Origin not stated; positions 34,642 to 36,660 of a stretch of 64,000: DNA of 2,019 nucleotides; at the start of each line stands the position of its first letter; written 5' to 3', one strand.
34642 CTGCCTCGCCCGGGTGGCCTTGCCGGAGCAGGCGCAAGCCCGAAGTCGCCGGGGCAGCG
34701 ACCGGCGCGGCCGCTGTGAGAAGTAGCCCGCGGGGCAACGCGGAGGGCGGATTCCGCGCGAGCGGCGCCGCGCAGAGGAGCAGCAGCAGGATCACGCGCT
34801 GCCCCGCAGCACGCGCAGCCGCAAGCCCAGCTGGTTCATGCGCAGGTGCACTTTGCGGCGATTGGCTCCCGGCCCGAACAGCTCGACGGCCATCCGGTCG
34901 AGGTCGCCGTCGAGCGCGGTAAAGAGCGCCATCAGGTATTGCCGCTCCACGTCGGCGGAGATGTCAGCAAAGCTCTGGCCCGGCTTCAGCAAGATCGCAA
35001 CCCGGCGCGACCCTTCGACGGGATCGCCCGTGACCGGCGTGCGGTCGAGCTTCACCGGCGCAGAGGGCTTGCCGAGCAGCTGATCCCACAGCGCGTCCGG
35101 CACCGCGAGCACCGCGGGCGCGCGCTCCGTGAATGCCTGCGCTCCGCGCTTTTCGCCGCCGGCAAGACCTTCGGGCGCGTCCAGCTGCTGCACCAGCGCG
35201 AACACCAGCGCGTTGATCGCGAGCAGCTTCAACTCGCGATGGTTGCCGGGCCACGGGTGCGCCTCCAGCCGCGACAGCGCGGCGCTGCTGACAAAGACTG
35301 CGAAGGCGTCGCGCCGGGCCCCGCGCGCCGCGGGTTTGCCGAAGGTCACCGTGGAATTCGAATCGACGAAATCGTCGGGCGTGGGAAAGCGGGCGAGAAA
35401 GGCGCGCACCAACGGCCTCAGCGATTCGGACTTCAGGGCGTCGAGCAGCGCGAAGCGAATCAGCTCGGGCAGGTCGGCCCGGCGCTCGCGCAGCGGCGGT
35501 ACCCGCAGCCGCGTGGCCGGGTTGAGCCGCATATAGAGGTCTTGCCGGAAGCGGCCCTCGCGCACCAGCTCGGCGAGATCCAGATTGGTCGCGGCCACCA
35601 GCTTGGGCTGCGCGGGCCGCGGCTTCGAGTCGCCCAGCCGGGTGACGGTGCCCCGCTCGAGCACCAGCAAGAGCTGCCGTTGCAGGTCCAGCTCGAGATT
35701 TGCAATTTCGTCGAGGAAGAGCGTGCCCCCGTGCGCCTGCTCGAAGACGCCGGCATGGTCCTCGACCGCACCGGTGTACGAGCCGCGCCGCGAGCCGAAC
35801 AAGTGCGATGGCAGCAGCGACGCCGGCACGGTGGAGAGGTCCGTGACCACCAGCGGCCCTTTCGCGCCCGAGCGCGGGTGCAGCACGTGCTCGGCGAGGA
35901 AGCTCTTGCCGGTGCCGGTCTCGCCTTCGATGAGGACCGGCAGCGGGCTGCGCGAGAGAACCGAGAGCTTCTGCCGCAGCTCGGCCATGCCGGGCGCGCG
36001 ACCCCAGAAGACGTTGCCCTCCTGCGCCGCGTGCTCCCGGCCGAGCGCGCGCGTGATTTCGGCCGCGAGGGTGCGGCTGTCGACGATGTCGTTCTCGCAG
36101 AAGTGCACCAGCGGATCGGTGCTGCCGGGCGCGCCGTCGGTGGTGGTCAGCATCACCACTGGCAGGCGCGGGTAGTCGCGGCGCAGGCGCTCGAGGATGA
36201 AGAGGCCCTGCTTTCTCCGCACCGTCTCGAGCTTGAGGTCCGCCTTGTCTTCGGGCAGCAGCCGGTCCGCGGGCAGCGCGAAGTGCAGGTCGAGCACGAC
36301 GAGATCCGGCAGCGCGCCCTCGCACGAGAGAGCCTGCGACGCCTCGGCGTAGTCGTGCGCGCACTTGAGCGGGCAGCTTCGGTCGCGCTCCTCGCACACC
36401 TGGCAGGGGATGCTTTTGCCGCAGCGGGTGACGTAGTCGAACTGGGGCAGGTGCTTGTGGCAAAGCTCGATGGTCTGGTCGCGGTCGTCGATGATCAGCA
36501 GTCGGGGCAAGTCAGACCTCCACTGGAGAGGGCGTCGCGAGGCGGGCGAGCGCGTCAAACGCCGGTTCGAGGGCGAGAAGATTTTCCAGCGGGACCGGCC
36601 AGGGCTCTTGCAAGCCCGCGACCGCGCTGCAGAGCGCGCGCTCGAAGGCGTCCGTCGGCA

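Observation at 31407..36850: Four-gene minus-strand operon: small unknown protein - sigma-54 activator with a five-Cys receiver insertion - periplasmic TPR sensor kinase - pseudo-receiver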

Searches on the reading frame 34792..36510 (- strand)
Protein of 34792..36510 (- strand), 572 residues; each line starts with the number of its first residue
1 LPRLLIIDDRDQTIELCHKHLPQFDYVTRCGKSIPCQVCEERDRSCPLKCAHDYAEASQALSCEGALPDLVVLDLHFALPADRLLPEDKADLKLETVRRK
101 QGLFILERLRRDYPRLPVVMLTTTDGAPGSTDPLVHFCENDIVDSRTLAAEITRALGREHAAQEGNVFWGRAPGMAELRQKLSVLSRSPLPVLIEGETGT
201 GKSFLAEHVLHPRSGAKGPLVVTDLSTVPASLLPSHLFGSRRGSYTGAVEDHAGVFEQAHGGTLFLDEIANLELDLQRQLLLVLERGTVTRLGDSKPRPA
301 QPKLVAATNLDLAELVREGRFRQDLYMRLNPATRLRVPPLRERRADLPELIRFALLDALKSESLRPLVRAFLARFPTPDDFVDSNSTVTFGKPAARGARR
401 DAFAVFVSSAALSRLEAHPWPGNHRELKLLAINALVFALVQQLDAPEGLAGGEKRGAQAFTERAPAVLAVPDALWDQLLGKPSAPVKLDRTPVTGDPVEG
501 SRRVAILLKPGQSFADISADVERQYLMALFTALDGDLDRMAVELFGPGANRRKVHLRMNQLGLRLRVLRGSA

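Call 6: search_protein_families(library=pfam, proteins=[window:34792-36510:-], max_evalue=0.1)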
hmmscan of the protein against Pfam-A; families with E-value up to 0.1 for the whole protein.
window:34792-36510:- (572 aa): 10 families
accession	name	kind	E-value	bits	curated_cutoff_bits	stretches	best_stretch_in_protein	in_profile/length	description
PF00158.32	Sigma54_activat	-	3.6e-51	173.6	20.2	1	170-331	3-164/168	Sigma-54 interaction domain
PF14532.12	Sigma54_activ_2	-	2.7e-21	76.7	25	1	170-340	2-138/138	Sigma-54 interaction domain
PF07728.20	AAA_5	-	5.6e-07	30.1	22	1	191-305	1-118/139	AAA domain (dynein-related subfamily)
PF25601.1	AAA_lid_14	-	1.2e-06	28.7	27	1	407-443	29-65/87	AAA+ ATPase lid domain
PF07724.20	AAA_2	-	7e-06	26.6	27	1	192-317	6-132/166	AAA domain (Cdc48 subfamily)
PF01078.27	Mg_chelatase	-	3.3e-05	23.8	20.3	1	240-310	86-158/207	Magnesium chelatase, subunit ChlI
PF13191.12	AAA_16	-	5.7e-05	24.1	32.6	1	168-216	2-51/167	AAA ATPase domain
PF00004.35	AAA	-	0.027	15.4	21.2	1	192-327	1-129/131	ATPase family associated with various cellular activities (AAA)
PF13401.12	AAA_22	-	0.046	14.5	27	0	191-213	7-29/130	AAA domain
PF00072.30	Response_reg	-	0.084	13.5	30.2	0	100-125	55-80/111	Response regulator receiver domain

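Call 7: search_protein_families(library=ncbifam, proteins=[window:34792-36510:-], max_evalue=0.1)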
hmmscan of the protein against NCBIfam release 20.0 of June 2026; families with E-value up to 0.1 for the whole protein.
window:34792-36510:- (572 aa): 31 families (the best 25 are shown)
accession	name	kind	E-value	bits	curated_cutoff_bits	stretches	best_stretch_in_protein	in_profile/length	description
NF038308.1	RNA_repair_RtcR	equivalog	4.9e-61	207.2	650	1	131-358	146-375/530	RNA repair transcriptional activator RtcR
TIGR01818.1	ntrC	equivalog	4.8e-60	203.6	558.6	1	100-362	55-329/463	nitrogen regulation protein NR(I)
NF003451.0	PRK05022.1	equivalog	4.7e-57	193.9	476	1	160-352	184-375/512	nitric oxide reductase transcriptional regulator NorR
TIGR01817.1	nifA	equivalog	3.2e-51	174.7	528.85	1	158-367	188-395/534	nif-specific transcriptional activator NifA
NF008469.0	PRK11361.1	equivalog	2.3e-49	168.4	714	1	169-352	146-328/461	acetoacetate metabolism transcriptional regulator AtoC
NF041552.1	TF_PrdR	equivalog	1.1e-48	166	795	1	170-358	271-458/577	sigma-54 dependent transcriptional regulator PrdR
TIGR02974.1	phageshock_pspF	equivalog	4.1e-48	164.3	443.55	2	170-352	3-184/336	phage shock protein operon transcriptional activator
NF008176.1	PRK10923.1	equivalog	1.6e-47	162.2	620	1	102-359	62-330/469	nitrogen regulation protein NR(I)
TIGR02329.1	propionate_PrpR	equivalog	2.4e-47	161.8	499.2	1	163-430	209-442/526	propionate catabolism operon regulatory protein PrpR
NF011953.0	PRK15424.1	equivalog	1.4e-46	159.2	703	1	161-361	214-422/538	propionate catabolism operon regulatory protein PrpR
NF050807.1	TransRegFlbDCaul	equivalog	5.6e-46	157.3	750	1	162-353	114-304/454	sigma-54-dependent transcriptional regulator FlbD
NF011695.0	PRK15115.1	equivalog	8.8e-46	156.6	763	1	82-372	43-338/445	two-component system response regulator GlrR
NF041946.1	LuxO_transreg_Vib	equivalog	3.3e-44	151.4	800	1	100-363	53-328/463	quorum-sensing sigma-54 dependent transcriptional regulator LuxO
TIGR02915.1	PEP_resp_reg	equivalog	4e-44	151.2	502.6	2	154-348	127-320/445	PEP-CTERM-box response regulator transcription factor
NF041906.1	V4R_TF_MobR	exception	6.1e-42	143.8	999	1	188-355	254-420/544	phenol degradation transcriptional regulator MobR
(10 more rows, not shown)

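Call 8: find_homologous_proteins(query=window:34792-36510:-, max_evalue=1e-20)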
Query window:34792-36510:- (572 aa): 7181 proteins with E <= 1e-20 among 8000 candidates; the best 120 are listed.
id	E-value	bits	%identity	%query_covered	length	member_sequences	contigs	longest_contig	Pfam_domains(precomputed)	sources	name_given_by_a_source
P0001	0.0e+0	1272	100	100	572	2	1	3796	PF00158.33,PF07724.21,PF25601.2,PF14532.13,PF07728.21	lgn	-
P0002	0.0e+0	1158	92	100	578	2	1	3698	PF00158.33,PF07724.21,PF25601.2,PF14532.13,PF07728.21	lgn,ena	-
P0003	0.0e+0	1116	88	100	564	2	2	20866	PF00158.33,PF07724.21,PF25601.2,PF14532.13,PF07728.21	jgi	jgi:DNA-binding NtrC family response regulator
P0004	0.0e+0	1101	89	100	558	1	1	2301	PF00158.33,PF07724.21,PF25601.2,PF14532.13,PF07728.21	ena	-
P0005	0.0e+0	1096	87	100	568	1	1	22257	PF00158.33,PF07724.21,PF25601.2,PF14532.13,PF07728.21,PF01078.28,PF13191.13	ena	-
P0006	0.0e+0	1093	88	100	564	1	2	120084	PF00158.33,PF07724.21,PF25601.2,PF14532.13,PF07728.21,PF13191.13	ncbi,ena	-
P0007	0.0e+0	1088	87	100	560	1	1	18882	PF00158.33,PF25601.2,PF14532.13,PF07728.21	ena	-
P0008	0.0e+0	1086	88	100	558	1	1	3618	PF00158.33,PF07724.21,PF25601.2,PF14532.13,PF07728.21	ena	-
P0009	3.1e-293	992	78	100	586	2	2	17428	PF00158.33,PF07724.21,PF25601.2,PF14532.13,PF07728.21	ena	-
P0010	6.9e-292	987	79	100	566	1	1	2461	PF00158.33,PF25601.2,PF14532.13,PF07728.21,PF01078.28,PF13191.13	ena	-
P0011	4.2e-290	981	78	100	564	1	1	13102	PF00158.33,PF25601.2,PF14532.13,PF07728.21,PF01078.28,PF13191.13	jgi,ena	-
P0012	8.3e-290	980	79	100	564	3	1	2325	PF00158.33,PF25601.2,PF14532.13,PF07728.21,PF13191.13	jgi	-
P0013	2.9e-289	979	78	100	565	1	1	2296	PF00158.33,PF25601.2,PF14532.13,PF07728.21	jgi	jgi:DNA-binding NtrC family response regulator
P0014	9.7e-289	977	78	100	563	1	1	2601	PF00158.33,PF25601.2,PF14532.13,PF07728.21,PF01078.28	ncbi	-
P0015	1.3e-288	976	78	100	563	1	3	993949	PF00158.33,PF25601.2,PF14532.13,PF07728.21,PF13191.13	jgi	jgi:DNA-binding NtrC family response regulator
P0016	1.4e-288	976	78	100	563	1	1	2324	PF00158.33,PF25601.2,PF14532.13,PF07728.21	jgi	jgi:DNA-binding NtrC family response regulator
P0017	1.2e-287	973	78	100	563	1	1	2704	PF00158.33,PF25601.2,PF14532.13,PF07728.21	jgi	jgi:two-component system nitrogen regulation response regulator GlnG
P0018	1.4e-287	973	76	100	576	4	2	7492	PF00158.33,PF25601.2,PF14532.13,PF07728.21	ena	-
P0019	1.3e-286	970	78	100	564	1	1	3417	PF00158.33,PF25601.2,PF14532.13,PF07728.21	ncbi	ncbi:MAG TPA: sigma 54-interacting transcriptional regulator [Myxococcales bacterium]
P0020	2.3e-286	969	78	100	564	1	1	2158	PF00158.33,PF07724.21,PF25601.2,PF14532.13,PF07728.21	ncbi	-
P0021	2.5e-286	969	78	100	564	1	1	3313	PF00158.33,PF25601.2,PF14532.13,PF07728.21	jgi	-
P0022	3.3e-286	969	77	100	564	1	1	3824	PF00158.33,PF25601.2,PF14532.13,PF07728.21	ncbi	-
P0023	8.9e-286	967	77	100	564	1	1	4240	PF00158.33,PF25601.2,PF14532.13,PF07728.21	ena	-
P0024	1.1e-285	967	77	100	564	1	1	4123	PF00158.33,PF25601.2,PF14532.13,PF07728.21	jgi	-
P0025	5.0e-285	965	77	100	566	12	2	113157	PF00158.33,PF25601.2,PF14532.13,PF07728.21,PF13191.13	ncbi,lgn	-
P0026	5.6e-285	964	77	100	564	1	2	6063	PF00158.33,PF25601.2,PF14532.13,PF07728.21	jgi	jgi:DNA-binding NtrC family response regulator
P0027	9.6e-285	964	77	100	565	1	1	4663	PF00158.33,PF25601.2,PF14532.13,PF07728.21,PF01078.28,PF13191.13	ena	-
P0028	1.8e-284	963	78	100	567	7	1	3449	PF00158.33,PF25601.2,PF14532.13,PF07728.21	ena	-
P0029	4.7e-283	958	77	100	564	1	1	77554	PF00158.33,PF25601.2,PF14532.13,PF07728.21,PF01078.28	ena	-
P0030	1.4e-282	957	77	100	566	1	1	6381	PF00158.33,PF25601.2,PF14532.13,PF07728.21,PF13191.13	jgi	jgi:two-component system nitrogen regulation response regulator GlnG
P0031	4.0e-282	955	76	100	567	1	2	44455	PF00158.33,PF25601.2,PF14532.13,PF07728.21,PF13191.13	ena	-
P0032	1.7e-281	953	76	100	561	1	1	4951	PF00158.33,PF25601.2,PF14532.13,PF07728.21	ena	-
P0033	2.4e-281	952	76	100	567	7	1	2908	PF00158.33,PF25601.2,PF14532.13,PF07728.21,PF13191.13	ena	-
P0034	8.1e-281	951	76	100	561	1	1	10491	PF00158.33,PF25601.2,PF14532.13,PF07728.21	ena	-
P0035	1.5e-280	950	76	100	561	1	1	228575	PF00158.33,PF25601.2,PF14532.13,PF07728.21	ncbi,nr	ncbi:MAG: sigma-54-dependent Fis family transcriptional regulator [Deltaproteobacteria bacterium]|nr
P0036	3.3e-280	949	76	100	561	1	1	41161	PF00158.33,PF25601.2,PF14532.13,PF07728.21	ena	-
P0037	4.2e-280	948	76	100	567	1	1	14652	PF00158.33,PF25601.2,PF14532.13,PF07728.21,PF13191.13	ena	-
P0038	8.3e-280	947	76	100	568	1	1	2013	PF00158.33,PF25601.2,PF14532.13,PF07728.21,PF13191.13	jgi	jgi:DNA-binding NtrC family response regulator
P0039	2.7e-279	946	76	100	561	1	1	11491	PF00158.33,PF25601.2,PF14532.13,PF07728.21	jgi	-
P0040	3.4e-279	945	75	99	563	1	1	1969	PF00158.33,PF25601.2,PF14532.13,PF07728.21,PF13191.13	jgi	jgi:DNA-binding NtrC family response regulator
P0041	1.1e-278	944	75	100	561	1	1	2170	PF00158.33,PF25601.2,PF14532.13,PF07728.21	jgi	-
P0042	2.3e-278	943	76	100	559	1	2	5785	PF00158.33,PF25601.2,PF14532.13,PF07728.21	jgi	jgi:DNA-binding NtrC family response regulator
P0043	5.1e-278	942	75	100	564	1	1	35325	PF00158.33,PF25601.2,PF14532.13,PF07728.21,PF01078.28,PF13191.13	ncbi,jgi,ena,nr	ncbi:MAG TPA: sigma 54-interacting transcriptional regulator [Myxococcales bacterium]|nr:sigma 54-in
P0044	6.9e-278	941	75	100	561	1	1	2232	PF00158.33,PF25601.2,PF14532.13,PF07728.21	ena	-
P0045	1.3e-277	940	73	100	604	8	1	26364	PF00158.33,PF14532.13,PF07728.21,PF01078.28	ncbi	-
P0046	3.3e-277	939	75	100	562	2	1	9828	PF00158.33,PF25601.2,PF14532.13,PF13191.13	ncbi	-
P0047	3.9e-277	939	75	100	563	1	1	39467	PF00158.33,PF25601.2,PF14532.13,PF07728.21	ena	-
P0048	5.5e-277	938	75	100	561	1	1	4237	PF00158.33,PF25601.2,PF14532.13,PF07728.21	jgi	-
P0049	7.0e-277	938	74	100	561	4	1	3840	PF00158.33,PF25601.2,PF14532.13,PF07728.21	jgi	-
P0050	1.4e-276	937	75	100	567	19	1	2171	PF00158.33,PF07724.21,PF25601.2,PF14532.13,PF07728.21,PF01078.28,PF13191.13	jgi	jgi:DNA-binding NtrC family response regulator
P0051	4.3e-275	932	76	100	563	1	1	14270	PF00158.33,PF25601.2,PF14532.13,PF07728.21,PF01078.28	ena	-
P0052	1.5e-274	930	75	100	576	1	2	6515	PF00158.33,PF07724.21,PF25601.2,PF14532.13,PF07728.21,PF01078.28,PF13191.13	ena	-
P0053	2.5e-274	929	74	100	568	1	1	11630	PF00158.33,PF25601.2,PF14532.13,PF07728.21,PF13191.13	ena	-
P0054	2.9e-274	929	74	100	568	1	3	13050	PF00158.33,PF25601.2,PF14532.13,PF07728.21,PF13191.13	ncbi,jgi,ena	-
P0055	4.6e-274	928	75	100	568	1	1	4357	PF00158.33,PF25601.2,PF14532.13,PF07728.21,PF01078.28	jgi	-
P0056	1.3e-273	927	75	100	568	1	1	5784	PF00158.33,PF25601.2,PF14532.13,PF07728.21,PF13191.13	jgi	jgi:DNA-binding NtrC family response regulator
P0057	1.8e-273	926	75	100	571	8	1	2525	PF00158.33,PF25601.2,PF14532.13,PF07728.21,PF01078.28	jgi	-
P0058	2.1e-273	926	74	100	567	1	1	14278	PF00158.33,PF25601.2,PF14532.13,PF07728.21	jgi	jgi:DNA-binding NtrC family response regulator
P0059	8.6e-273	924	77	96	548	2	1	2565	PF00158.33,PF07724.21,PF25601.2,PF14532.13,PF07728.21,PF13191.13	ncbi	-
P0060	1.4e-272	924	74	100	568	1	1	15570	PF00158.33,PF25601.2,PF14532.13,PF07728.21,PF01078.28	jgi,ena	-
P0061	1.5e-272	923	76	97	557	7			PF00158.33,PF25601.2,PF14532.13,PF07728.21,PF01078.28,PF13191.13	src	-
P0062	1.6e-272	923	74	100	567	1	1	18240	PF00158.33,PF25601.2,PF14532.13,PF07728.21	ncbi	ncbi:MAG TPA: sigma 54-interacting transcriptional regulator [Myxococcales bacterium]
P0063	1.7e-272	923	77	97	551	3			PF00158.33,PF25601.2,PF14532.13,PF07728.21,PF01078.28,PF13191.13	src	-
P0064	3.5e-272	922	73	100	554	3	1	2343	PF00158.33,PF25601.2,PF14532.13,PF07728.21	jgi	jgi:DNA-binding NtrC family response regulator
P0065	8.1e-272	921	74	99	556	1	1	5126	PF00158.33,PF25601.2,PF14532.13,PF07728.21,PF13191.13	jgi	jgi:DNA-binding NtrC family response regulator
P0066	2.3e-271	920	73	100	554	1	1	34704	PF00158.33,PF25601.2,PF14532.13,PF07728.21,PF13191.13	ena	-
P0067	3.4e-271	919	73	100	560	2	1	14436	PF00158.33,PF25601.2,PF14532.13,PF07728.21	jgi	jgi:two-component system nitrogen regulation response regulator GlnG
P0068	6.9e-271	918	73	100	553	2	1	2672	PF00158.33,PF25601.2,PF14532.13,PF07728.21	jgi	jgi:DNA-binding NtrC family response regulator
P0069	1.5e-270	917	75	100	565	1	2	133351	PF00158.33,PF25601.2,PF14532.13,PF07728.21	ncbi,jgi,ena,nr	ncbi:MAG TPA: sigma 54-interacting transcriptional regulator [Myxococcales bacterium]|nr:sigma 54-in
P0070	1.9e-270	917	74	100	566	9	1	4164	PF00158.33,PF14532.13,PF07728.21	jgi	jgi:DNA-binding NtrC family response regulator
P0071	3.6e-270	916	74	100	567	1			PF00158.33,PF25601.2,PF14532.13,PF07728.21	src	-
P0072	4.4e-270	915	73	100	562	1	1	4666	PF00158.33,PF25601.2,PF14532.13,PF07728.21,PF13191.13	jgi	jgi:DNA-binding NtrC family response regulator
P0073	4.8e-270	915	74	100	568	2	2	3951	PF00158.33,PF25601.2,PF14532.13,PF07728.21,PF13191.13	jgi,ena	-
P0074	7.8e-270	914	74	99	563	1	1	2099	PF00158.33,PF25601.2,PF14532.13,PF07728.21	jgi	-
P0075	3.7e-269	912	74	100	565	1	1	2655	PF00158.33,PF25601.2,PF14532.13,PF07728.21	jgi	-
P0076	8.7e-269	911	75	100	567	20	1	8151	PF00158.33,PF25601.2,PF14532.13,PF07728.21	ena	-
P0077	1.1e-268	911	73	100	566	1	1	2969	PF00158.33,PF25601.2,PF14532.13,PF07728.21,PF01078.28,PF13191.13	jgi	jgi:DNA-binding NtrC family response regulator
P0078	3.4e-268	909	74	100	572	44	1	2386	PF00158.33,PF25601.2,PF14532.13,PF07728.21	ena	-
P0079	9.7e-267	904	72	99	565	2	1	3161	PF00158.33,PF25601.2,PF14532.13,PF07728.21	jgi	jgi:two-component system nitrogen regulation response regulator GlnG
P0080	1.9e-266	903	72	100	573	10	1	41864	PF00158.33,PF25601.2,PF14532.13,PF07728.21,PF13191.13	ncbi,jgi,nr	ncbi:MAG TPA: sigma 54-interacting transcriptional regulator [Myxococcales bacterium]|nr:sigma 54-in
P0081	4.9e-266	902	73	100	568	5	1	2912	PF00158.33,PF25601.2,PF14532.13,PF07728.21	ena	-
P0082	7.8e-266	901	73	100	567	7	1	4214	PF00158.33,PF25601.2,PF14532.13,PF07728.21,PF13191.13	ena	-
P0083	4.1e-265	899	72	100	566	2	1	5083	PF00158.33,PF25601.2,PF14532.13,PF07728.21,PF13191.13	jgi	jgi:DNA-binding NtrC family response regulator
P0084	1.8e-264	897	73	100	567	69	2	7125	PF00158.33,PF25601.2,PF14532.13,PF07728.21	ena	-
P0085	7.0e-264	895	73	100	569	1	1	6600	PF00158.33,PF07724.21,PF25601.2,PF14532.13,PF07728.21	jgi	jgi:DNA-binding NtrC family response regulator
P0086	1.1e-263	894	73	99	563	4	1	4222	PF00158.33,PF07724.21,PF25601.2,PF14532.13,PF07728.21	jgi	jgi:two-component system nitrogen regulation response regulator GlnG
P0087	1.3e-261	887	71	99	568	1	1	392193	PF00158.33,PF25601.2,PF14532.13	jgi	jgi:DNA-binding NtrC family response regulator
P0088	4.8e-261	885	71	100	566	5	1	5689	PF00158.33,PF07724.21,PF25601.2,PF14532.13,PF07728.21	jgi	-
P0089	1.3e-260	884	72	100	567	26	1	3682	PF00158.33,PF07724.21,PF25601.2,PF14532.13,PF07728.21,PF01078.28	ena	-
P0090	2.5e-260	883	72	100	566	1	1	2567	PF00158.33,PF07724.21,PF25601.2,PF14532.13,PF07728.21,PF01078.28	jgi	-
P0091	3.4e-260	883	72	100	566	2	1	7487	PF00158.33,PF07724.21,PF25601.2,PF14532.13,PF07728.21,PF01078.28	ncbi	ncbi:MAG: sigma-54-dependent transcriptional regulator [Myxococcales bacterium]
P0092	3.9e-260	882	72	100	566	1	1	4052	PF00158.33,PF07724.21,PF25601.2,PF14532.13,PF07728.21,PF01078.28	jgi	jgi:DNA-binding NtrC family response regulator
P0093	4.0e-260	882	71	100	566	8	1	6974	PF00158.33,PF07724.21,PF25601.2,PF14532.13,PF07728.21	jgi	jgi:two-component system nitrogen regulation response regulator GlnG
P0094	4.1e-260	882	72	100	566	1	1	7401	PF00158.33,PF07724.21,PF25601.2,PF14532.13,PF07728.21,PF01078.28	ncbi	ncbi:MAG: sigma-54-dependent transcriptional regulator [Myxococcales bacterium]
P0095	1.2e-259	881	72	100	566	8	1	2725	PF00158.33,PF07724.21,PF25601.2,PF14532.13,PF07728.21,PF01078.28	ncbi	ncbi:MAG: sigma-54-dependent transcriptional regulator [Myxococcales bacterium]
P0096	3.0e-259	880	71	100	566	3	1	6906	PF00158.33,PF07724.21,PF25601.2,PF14532.13,PF07728.21,PF01078.28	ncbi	ncbi:MAG: sigma-54-dependent transcriptional regulator [Myxococcales bacterium]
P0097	4.4e-258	876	71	100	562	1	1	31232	PF00158.33,PF25601.2,PF14532.13,PF07728.21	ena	-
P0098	1.0e-257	875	71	100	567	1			PF00158.33,PF07724.21,PF25601.2,PF14532.13,PF07728.21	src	-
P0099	7.1e-257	872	71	100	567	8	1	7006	PF00158.33,PF07724.21,PF25601.2,PF14532.13,PF07728.21,PF01078.28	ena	-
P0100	1.2e-256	871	71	100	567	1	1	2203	PF00158.33,PF07724.21,PF25601.2,PF14532.13,PF07728.21,PF01078.28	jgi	jgi:two-component system nitrogen regulation response regulator GlnG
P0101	2.0e-256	870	71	100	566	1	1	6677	PF00158.33,PF07724.21,PF25601.2,PF14532.13,PF07728.21,PF01078.28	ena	-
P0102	2.3e-256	870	70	100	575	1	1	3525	PF00158.33,PF25601.2,PF14532.13,PF07728.21,PF01078.28,PF13191.13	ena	-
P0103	4.9e-256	869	71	100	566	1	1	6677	PF00158.33,PF07724.21,PF25601.2,PF14532.13,PF07728.21,PF01078.28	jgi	jgi:two-component system nitrogen regulation response regulator GlnG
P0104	7.9e-255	865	71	100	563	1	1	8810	PF00158.33,PF07724.21,PF25601.2,PF14532.13,PF07728.21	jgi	jgi:DNA-binding NtrC family response regulator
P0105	1.9e-254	864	69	100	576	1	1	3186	PF00158.33,PF25601.2,PF14532.13,PF07728.21,PF01078.28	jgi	jgi:two-component system nitrogen regulation response regulator GlnG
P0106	8.7e-253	858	70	100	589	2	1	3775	PF00158.33,PF25601.2,PF14532.13,PF07728.21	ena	-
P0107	1.5e-252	857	70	100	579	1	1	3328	PF00158.33,PF25601.2,PF14532.13,PF07728.21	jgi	jgi:two-component system nitrogen regulation response regulator GlnG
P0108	6.2e-251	852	68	100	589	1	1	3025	PF00158.33,PF07724.21,PF25601.2,PF14532.13,PF07728.21,PF01078.28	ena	-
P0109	6.5e-251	852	69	100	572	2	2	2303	PF00158.33,PF07724.21,PF25601.2,PF14532.13,PF07728.21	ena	-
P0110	6.9e-251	852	69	100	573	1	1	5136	PF00158.33,PF25601.2,PF14532.13,PF07728.21,PF01078.28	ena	-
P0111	2.9e-250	850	69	100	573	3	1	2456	PF00158.33,PF07724.21,PF25601.2,PF14532.13,PF07728.21,PF01078.28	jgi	jgi:two-component system nitrogen regulation response regulator GlnG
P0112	3.4e-250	850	69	100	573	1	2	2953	PF00158.33,PF25601.2,PF14532.13,PF07728.21,PF01078.28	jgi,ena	-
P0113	3.5e-250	850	69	100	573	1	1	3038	PF00158.33,PF25601.2,PF14532.13,PF07728.21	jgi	jgi:DNA-binding NtrC family response regulator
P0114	7.1e-250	849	68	100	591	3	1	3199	PF00158.33,PF25601.2,PF14532.13,PF07728.21,PF01078.28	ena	-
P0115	1.6e-249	847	69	100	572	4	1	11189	PF00158.33,PF07724.21,PF25601.2,PF14532.13,PF07728.21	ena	-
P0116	1.8e-249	847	69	100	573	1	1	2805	PF00158.33,PF07724.21,PF25601.2,PF14532.13,PF07728.21,PF01078.28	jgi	-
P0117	1.9e-249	847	68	100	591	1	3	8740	PF00158.33,PF25601.2,PF14532.13,PF07728.21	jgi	jgi:DNA-binding NtrC family response regulator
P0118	2.6e-249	847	68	100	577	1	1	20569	PF00158.33,PF07724.21,PF25601.2,PF14532.13,PF01078.28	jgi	-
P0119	3.4e-249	846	69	100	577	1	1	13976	PF00158.33,PF25601.2,PF14532.13,PF07728.21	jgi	jgi:DNA-binding NtrC family response regulator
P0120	3.8e-249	846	71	77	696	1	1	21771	PF00158.33,PF25601.2,PF14532.13,PF07728.21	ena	-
